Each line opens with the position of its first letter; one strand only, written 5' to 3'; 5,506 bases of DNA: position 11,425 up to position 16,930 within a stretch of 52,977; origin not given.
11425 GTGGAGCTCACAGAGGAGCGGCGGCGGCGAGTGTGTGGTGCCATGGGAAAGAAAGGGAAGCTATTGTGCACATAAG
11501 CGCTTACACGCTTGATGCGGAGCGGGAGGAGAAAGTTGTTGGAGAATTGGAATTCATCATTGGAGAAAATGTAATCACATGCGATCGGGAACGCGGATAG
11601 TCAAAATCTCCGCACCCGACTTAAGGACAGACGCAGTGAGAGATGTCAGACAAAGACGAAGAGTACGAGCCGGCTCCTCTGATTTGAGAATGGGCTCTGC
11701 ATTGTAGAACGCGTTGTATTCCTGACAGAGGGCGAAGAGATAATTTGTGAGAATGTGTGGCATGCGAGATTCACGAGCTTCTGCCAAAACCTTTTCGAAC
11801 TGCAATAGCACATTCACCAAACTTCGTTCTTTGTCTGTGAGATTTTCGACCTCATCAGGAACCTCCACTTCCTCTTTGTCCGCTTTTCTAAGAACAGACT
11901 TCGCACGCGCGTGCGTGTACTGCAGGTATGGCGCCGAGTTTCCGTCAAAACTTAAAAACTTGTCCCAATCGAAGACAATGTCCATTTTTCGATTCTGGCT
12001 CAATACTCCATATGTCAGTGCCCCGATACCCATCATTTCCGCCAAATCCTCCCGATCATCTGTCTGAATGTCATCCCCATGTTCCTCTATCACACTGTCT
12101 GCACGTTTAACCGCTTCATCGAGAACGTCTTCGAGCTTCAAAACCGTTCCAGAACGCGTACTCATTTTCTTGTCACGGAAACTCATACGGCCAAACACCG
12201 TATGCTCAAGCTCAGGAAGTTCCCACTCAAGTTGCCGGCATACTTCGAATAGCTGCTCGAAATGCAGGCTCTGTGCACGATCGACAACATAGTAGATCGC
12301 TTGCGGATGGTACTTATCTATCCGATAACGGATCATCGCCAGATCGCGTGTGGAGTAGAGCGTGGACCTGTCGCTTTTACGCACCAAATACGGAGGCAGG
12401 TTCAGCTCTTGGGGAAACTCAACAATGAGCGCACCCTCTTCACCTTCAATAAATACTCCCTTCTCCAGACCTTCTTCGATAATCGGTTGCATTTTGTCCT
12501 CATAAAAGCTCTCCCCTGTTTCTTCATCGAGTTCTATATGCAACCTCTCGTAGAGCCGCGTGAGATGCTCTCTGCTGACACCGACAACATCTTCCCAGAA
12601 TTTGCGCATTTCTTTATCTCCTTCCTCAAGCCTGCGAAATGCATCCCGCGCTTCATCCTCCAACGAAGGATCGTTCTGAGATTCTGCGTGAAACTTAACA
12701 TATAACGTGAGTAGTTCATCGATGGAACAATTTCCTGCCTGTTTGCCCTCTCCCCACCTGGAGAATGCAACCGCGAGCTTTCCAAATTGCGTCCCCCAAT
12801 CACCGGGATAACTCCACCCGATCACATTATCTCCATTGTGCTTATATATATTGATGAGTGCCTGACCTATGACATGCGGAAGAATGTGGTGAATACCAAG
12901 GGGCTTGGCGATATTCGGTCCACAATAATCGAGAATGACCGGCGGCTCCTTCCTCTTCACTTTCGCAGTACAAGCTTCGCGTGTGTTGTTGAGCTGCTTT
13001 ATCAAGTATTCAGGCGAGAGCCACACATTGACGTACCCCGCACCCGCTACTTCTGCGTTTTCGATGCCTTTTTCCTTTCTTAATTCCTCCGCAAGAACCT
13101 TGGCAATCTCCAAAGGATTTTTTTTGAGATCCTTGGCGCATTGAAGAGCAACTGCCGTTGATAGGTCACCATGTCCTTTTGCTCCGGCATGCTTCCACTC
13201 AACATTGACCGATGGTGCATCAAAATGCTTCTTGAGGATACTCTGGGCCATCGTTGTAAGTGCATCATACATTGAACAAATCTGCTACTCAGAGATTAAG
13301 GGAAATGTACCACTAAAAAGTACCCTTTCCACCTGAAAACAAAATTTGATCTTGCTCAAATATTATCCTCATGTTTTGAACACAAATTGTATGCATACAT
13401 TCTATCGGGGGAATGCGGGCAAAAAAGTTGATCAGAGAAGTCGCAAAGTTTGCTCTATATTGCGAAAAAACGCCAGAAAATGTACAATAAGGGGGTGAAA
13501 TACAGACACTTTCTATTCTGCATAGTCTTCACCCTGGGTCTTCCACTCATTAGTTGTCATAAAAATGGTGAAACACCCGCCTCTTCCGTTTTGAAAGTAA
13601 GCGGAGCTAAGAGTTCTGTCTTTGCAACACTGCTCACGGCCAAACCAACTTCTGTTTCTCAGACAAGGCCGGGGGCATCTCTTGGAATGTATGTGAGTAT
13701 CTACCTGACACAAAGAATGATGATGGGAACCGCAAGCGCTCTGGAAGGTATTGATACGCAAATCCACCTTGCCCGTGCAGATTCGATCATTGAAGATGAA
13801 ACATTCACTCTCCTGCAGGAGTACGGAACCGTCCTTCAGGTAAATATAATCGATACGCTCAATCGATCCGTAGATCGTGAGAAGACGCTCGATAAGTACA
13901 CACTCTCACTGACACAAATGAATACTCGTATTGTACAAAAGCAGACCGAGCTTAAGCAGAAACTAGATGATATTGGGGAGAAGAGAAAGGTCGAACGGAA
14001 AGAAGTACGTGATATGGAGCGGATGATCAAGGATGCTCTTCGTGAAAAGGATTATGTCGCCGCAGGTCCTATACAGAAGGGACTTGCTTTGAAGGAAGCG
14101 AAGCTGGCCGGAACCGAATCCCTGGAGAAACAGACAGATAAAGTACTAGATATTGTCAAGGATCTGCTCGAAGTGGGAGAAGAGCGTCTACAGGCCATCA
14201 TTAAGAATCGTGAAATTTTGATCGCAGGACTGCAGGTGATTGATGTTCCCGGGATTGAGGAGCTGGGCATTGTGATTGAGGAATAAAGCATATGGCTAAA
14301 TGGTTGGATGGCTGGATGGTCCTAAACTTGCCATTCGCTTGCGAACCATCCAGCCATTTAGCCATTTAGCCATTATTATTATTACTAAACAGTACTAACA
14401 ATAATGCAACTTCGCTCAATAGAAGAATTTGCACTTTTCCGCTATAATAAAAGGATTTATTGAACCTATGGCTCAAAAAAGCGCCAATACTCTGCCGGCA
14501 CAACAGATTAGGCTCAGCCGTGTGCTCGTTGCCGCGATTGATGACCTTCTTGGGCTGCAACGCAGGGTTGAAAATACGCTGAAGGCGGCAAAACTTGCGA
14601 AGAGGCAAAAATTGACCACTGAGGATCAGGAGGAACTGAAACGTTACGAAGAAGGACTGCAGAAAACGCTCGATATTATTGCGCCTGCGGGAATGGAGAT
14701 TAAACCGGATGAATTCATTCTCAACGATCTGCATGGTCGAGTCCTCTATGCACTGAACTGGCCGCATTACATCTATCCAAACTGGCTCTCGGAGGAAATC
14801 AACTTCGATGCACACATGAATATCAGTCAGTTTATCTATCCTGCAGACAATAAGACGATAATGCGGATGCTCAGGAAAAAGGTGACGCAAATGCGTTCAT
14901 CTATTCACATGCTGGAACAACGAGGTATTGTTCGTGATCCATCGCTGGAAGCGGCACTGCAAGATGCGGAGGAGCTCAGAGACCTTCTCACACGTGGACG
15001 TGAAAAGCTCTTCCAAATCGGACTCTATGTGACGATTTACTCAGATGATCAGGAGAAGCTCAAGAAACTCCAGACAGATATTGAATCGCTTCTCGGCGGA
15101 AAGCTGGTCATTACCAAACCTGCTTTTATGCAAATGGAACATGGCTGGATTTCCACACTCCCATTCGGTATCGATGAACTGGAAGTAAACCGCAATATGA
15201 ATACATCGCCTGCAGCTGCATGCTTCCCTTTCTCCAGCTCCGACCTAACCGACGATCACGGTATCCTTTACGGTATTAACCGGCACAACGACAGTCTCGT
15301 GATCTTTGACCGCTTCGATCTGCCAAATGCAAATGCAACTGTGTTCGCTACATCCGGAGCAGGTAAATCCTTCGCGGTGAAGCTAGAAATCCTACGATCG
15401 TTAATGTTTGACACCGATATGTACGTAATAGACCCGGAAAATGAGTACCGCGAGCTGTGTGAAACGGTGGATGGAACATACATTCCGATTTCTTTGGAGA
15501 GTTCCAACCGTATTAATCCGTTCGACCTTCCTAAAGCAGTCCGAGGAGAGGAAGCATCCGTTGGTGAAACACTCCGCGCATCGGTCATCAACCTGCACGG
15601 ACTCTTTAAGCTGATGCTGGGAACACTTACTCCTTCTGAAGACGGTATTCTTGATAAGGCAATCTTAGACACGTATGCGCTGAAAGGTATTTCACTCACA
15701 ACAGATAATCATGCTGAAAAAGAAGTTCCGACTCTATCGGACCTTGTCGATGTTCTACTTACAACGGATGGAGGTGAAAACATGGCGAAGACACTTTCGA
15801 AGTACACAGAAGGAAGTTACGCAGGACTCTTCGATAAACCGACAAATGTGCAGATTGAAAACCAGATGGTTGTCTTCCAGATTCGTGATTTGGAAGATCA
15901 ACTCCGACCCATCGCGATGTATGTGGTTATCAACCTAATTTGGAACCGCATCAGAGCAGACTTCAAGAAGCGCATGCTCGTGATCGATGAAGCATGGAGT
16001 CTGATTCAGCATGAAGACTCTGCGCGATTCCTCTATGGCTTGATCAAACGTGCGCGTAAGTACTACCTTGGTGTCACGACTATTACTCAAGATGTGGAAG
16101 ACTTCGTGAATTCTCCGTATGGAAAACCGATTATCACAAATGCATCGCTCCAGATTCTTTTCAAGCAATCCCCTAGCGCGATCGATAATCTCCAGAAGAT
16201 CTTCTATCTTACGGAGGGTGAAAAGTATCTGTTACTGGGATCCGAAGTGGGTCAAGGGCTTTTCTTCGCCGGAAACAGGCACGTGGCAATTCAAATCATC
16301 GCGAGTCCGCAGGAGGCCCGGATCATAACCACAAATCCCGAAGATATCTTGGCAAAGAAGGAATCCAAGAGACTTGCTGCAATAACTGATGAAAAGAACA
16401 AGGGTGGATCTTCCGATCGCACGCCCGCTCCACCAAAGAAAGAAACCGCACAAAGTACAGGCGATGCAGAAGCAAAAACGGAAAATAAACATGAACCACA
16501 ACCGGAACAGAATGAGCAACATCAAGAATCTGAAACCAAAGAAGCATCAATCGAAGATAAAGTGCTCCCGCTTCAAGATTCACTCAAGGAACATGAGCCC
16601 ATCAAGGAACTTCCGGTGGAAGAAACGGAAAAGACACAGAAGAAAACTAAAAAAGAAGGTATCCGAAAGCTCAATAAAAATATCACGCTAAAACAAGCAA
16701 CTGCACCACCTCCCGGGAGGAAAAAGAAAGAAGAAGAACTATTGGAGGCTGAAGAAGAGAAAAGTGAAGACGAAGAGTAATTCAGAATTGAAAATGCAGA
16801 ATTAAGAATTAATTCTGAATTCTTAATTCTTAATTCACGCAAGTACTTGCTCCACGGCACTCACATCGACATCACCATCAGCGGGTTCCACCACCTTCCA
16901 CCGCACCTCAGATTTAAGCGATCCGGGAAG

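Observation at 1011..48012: Intergenic gaps are populated by hairpins built from short periodic words (mostly 7 nt, also 8 and 9 nt)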

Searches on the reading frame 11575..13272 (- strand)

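Call 8: search_protein_families(library=ncbifam, proteins=[window:11575-13272:-])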
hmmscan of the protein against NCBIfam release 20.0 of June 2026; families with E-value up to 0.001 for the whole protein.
window:11575-13272:- (565 aa): 4 families
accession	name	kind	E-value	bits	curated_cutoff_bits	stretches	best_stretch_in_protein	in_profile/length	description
TIGR00456.1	argS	equivalog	3.5e-131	438.4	261.65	1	12-565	12-569/569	arginine--tRNA ligase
NF002447.0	PRK01611.3-4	equivalog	9e-83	278.7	460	2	356-565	394-613/613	arginine--tRNA ligase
NF002446.0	PRK01611.3-3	equivalog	6e-67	226.3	399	2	199-565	255-636/636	arginine--tRNA ligase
NF045898.1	ArgS_rel_codon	equivalog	1.1e-24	87.5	340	2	22-89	31-96/327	ArgS-related anticodon-binding protein NrtL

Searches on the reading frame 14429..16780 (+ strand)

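Call 8: search_protein_families(library=ncbifam, proteins=[window:14429-16780:+])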
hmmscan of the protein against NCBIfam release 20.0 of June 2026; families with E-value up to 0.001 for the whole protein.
window:14429-16780:+ (783 aa): 12 families
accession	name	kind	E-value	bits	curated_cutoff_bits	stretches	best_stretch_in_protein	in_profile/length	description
NF045971.1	conju_CD1110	equivalog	7e-109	365.1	325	1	28-621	132-734/752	VirB4-like conjugal transfer ATPase, CD1110 family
NF045975.1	VirB4_plasma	equivalog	4.5e-79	266.2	590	1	62-633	276-893/894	Mbov_0397 family ICE element conjugal transfer ATPase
TIGR02746.1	TraC-F-type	equivalog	2.9e-58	197.5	567.05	1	171-590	293-719/800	type IV secretion system protein TraC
TIGR00929.1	VirB4_CagE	subfamily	6.2e-39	133.9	643.1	1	112-602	251-724/792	VirB4 family type IV secretion/conjugal transfer ATPase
NF010278.0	PRK13721.1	subfamily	2.6e-24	85.2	1177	1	171-586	339-767/874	type IV secretion system protein TraC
TIGR03783.1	Bac_Flav_CT_G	subfamily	1.3e-19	69.6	261.55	1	133-603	269-758/829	TraG family conjugative transposon ATPase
NF010473.0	PRK13898.1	equivalog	4.1e-13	48.3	1050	1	304-603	451-732/801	type IV secretion system ATPase VirB4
NF041017.1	DNA_import_CedB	equivalog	2.9e-11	42.7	700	1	476-560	431-520/590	DNA import protein CedB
NF010447.0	PRK13873.1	equivalog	9.9e-10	37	1020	1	431-590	558-713/815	conjugal transfer protein TrbE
TIGR03744.1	traC_PFL_4706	equivalog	1.7e-07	29.6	520.6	0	142-339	307-514/892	conjugative transfer ATPase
NF052333.1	ATPase_TcpF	exception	1.7e-06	26.2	1100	0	139-346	291-508/813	conjugal transfer ATPase TcpF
NF010466.0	PRK13891.1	subfamily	0.00025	19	1322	1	429-576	605-750/852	conjugal transfer protein TrbE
